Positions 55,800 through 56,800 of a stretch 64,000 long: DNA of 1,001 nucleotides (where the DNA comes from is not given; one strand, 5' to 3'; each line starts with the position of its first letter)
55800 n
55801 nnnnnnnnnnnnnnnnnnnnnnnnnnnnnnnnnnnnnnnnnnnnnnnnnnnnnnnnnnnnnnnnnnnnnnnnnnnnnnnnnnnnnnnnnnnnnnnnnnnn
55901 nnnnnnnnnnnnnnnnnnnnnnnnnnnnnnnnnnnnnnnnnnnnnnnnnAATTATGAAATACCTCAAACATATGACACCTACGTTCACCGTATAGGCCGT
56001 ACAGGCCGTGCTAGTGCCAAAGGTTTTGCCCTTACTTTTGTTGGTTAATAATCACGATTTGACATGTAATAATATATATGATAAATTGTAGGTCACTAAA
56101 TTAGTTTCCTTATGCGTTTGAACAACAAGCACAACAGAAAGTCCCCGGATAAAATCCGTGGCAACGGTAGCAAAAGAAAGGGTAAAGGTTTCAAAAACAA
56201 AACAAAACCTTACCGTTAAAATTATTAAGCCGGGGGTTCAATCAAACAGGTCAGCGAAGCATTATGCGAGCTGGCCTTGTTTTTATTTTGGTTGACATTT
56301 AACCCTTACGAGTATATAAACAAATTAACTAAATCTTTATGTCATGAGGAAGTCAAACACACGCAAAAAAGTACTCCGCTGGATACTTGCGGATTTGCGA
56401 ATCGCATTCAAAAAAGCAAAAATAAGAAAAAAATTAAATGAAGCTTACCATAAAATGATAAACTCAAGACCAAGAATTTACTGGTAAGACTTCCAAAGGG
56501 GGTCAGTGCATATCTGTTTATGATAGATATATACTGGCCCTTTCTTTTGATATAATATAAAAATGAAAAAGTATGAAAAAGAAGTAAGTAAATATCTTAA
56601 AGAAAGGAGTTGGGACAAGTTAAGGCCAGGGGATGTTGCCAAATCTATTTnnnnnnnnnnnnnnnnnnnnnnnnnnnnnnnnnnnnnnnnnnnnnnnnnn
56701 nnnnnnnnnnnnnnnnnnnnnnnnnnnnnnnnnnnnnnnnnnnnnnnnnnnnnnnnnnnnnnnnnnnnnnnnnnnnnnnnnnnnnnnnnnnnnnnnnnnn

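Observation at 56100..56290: Highly structured ~180-nt element containing a 35-aa ultra-basic micro-ORF and ending in an intrinsic terminator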

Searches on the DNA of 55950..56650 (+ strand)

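Call 4: search_rna_families(source=window, start=55950, end=56650, threshold=evalue, max_evalue=10, show_alignments=4)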
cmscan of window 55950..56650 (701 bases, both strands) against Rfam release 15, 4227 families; matches with E-value up to 10: 6.
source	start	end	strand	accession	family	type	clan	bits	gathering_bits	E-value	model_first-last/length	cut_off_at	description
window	56512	56582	+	RF01605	plasmodium_snoR30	Gene; snRNA; snoRNA; CD-box;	-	26.4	43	0.092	1-74/74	no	small nucleolar RNA snoR30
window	56117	56283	+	RF02390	sau-41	Gene; sRNA;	-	20.9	80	0.97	1-156/156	no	Staphylococcus sRNA sau-41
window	56273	56351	-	RF01609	ceN103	Gene; snRNA; snoRNA; CD-box;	-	20.9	55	1.9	1-109/109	no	Caenorhabditis snoRNA ceN103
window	56178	56217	-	RF00979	mir-553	Gene; miRNA;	-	15.4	82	9.4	12-51/62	no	mir-553 microRNA precursor family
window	56369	56506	+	RF01619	ceN115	Gene; sRNA;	-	13.6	44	4.4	1-159/159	no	C. elegans sRNA ceN115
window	56285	56345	+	RF01087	PK-repZ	Cis-reg;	-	12.4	44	5.1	1-150/150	no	Pseudoknot of the regulatory region of the repZ gene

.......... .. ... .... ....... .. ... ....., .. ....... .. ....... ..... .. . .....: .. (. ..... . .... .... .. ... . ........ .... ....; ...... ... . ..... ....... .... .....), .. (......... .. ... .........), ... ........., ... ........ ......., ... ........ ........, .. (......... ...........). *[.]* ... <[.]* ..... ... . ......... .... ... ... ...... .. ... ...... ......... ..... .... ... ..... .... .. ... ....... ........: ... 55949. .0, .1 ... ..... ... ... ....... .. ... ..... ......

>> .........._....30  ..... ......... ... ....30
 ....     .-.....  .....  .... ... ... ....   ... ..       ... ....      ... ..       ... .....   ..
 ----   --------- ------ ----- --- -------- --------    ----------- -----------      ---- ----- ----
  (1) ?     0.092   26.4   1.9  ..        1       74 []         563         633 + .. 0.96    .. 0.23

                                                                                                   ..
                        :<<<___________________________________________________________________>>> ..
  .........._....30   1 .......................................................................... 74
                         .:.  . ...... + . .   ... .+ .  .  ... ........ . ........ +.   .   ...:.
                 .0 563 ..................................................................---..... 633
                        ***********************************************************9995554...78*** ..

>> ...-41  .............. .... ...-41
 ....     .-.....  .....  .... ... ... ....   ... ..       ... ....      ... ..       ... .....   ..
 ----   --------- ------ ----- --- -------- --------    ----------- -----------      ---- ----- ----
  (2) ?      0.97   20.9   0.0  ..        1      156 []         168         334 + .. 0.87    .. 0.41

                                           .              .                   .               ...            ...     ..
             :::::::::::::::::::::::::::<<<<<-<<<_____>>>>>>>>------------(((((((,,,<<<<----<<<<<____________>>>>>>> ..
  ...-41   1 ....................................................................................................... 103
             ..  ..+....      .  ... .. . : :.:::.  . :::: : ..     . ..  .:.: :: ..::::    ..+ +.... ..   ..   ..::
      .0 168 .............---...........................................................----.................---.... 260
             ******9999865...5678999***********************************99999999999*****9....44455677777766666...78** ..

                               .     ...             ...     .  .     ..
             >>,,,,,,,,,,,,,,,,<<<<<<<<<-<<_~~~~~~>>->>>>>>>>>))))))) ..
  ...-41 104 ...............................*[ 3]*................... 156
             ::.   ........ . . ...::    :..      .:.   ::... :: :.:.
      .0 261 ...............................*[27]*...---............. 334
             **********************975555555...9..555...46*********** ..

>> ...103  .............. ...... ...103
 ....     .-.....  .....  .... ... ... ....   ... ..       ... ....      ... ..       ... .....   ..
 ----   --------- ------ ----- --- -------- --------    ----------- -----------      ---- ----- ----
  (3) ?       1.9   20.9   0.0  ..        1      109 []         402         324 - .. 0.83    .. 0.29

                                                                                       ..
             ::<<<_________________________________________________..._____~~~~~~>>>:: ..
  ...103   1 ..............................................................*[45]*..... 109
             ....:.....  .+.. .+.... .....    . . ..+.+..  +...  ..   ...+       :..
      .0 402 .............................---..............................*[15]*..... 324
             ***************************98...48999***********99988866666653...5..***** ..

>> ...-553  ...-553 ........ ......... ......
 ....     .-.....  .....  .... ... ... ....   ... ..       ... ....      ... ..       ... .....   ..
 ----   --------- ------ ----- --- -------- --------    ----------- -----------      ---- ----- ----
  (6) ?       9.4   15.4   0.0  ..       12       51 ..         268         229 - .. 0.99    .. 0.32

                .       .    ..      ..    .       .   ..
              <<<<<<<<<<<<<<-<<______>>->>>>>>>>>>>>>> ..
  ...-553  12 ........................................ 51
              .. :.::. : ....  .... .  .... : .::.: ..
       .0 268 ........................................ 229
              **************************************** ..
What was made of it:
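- On Known RNA families (Rfam 15, including RNase P, SRP, tmRNA, 6S, riboswitches): Region 55950-56650 at E<=10 gives only chance-level hits; the best on the element is sau-41 at 20.9 bits against a gathering score of 80 (call 4).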

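Call 44: build_rna_model(alignment_id=A3, structure=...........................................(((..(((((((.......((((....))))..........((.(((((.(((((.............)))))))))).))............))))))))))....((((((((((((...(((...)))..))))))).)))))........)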
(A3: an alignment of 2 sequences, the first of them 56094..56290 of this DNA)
Model R1 built from alignment A3 (2 sequences, 197 columns); structure: as given.
model positions 197; base pairs 41; branch points 2; effective number of sequences 0.93; information 0.591 bits per position. Calibrated on 0.2 Mb of random sequence (short: E-values are rough).
structure used (alignment columns):
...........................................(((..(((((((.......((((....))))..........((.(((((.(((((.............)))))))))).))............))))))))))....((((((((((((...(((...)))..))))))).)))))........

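Call 45: search_with_rna_model(model_id=R1, sources=[window, L006, L007, L008, L009, L010, L011, L012, L013, L014, L015, L016, L017, L018, L019, L020, L021, L022, L023, L024, L025, L026, L027, L028, L029, L030, L031, L032, L033, L034, L035, L036, L037, L038, L039, L040, L041, L043, L069, L073, L087, L088, L089, L090, L091], max_evalue=10)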
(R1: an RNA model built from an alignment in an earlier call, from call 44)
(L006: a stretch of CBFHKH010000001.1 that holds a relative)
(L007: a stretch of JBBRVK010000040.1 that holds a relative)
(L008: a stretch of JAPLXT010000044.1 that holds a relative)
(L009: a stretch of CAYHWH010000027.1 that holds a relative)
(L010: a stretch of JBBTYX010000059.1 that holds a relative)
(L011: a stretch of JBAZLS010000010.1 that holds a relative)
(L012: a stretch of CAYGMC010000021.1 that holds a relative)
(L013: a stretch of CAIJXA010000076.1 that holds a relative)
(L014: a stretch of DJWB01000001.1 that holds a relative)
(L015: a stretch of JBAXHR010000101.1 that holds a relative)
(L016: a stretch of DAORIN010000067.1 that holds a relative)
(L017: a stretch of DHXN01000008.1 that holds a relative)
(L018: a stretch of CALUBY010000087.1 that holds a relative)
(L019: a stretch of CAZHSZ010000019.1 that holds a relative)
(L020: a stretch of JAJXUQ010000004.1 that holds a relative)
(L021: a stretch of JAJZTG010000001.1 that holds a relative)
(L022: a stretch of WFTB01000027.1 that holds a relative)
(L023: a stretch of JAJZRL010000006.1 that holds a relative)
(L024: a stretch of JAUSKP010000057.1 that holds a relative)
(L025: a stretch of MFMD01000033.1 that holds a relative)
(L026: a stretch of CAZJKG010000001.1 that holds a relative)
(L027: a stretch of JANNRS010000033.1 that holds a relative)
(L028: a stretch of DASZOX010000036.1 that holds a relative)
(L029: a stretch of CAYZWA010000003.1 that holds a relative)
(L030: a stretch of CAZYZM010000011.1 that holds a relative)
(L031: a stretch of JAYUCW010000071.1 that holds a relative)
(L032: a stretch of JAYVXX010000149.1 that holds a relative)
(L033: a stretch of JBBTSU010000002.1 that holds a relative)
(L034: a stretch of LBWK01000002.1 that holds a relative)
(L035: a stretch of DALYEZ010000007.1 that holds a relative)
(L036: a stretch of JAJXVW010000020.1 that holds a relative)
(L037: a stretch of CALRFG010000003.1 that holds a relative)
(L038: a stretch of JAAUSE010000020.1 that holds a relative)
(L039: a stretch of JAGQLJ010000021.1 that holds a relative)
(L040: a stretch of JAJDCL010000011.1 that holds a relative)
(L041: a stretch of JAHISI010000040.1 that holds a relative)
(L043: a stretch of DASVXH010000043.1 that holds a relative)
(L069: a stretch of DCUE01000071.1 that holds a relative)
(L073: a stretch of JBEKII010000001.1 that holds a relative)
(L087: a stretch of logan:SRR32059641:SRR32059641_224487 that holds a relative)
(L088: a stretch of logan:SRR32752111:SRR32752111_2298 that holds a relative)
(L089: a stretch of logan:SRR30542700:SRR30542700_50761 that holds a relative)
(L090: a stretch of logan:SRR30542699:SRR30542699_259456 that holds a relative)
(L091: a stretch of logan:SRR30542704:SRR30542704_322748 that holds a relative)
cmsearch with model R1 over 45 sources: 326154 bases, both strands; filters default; matches with E-value up to 10: 11.
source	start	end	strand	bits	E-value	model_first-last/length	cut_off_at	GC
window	56094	56290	+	252.6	7.2e-55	1-197/197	no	0.4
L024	542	679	+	14.3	0.74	1-197/197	no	0.3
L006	2367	2531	+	13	1.4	1-197/197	no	0.3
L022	6765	6887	-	12.5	1.9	1-197/197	no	0.38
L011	3963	4026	+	11.9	2.6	1-197/197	no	0.27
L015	454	515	+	10.9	4.4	1-197/197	no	0.31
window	36713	36872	+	10.5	5.5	1-197/197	no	0.32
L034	5439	5491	-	10.3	6.1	1-197/197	no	0.25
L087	6436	6526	-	10.2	6.3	1-197/197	no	0.32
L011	271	354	+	9.7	8.3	1-197/197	no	0.26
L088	2488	2565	+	9.5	8.9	48-143/197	no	0.28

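Call 48: search_dna_similar(query=window:56050-56562:+, collection=phages, mode=distant, max_evalue=1, max_rows=8)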
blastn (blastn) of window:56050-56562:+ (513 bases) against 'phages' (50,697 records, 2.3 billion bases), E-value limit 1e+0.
Records with a match: 4; places in all: 4; records where one place covers at least 80% of the query: 0.
Best place of each record, by identity: 95-99% 4.
By first word of the organism name: Escherichia 2; Salmonella 2.
By host as written in the record: Escherichia coli K-12 2; Salmonella sp. 1; Salmonella enterica subsp. enterica serovar Typhimurium ATCC14028 1.
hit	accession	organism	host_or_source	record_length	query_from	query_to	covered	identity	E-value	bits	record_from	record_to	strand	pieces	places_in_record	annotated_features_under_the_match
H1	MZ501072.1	Escherichia phage GreteKellenberger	Escherichia coli K-12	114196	69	93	5%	96.0%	5e-1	42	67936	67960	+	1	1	hypothetical protein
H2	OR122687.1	Salmonella phage vB_SenS-AKM_ECS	Salmonella sp.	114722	69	93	5%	96.0%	5e-1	42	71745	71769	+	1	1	hypothetical protein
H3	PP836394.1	Salmonella phage vB_SenS-AKM_HA2021_32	Salmonella enterica subsp. enterica ...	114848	69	93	5%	96.0%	5e-1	42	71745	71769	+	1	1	hypothetical protein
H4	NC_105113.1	Escherichia phage GreteKellenberger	Escherichia coli K-12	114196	69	93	5%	96.0%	5e-1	42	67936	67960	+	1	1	hypothetical protein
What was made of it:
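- Tried and rejected: blastn against phages gave only a 25-nt chance match (call 48).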
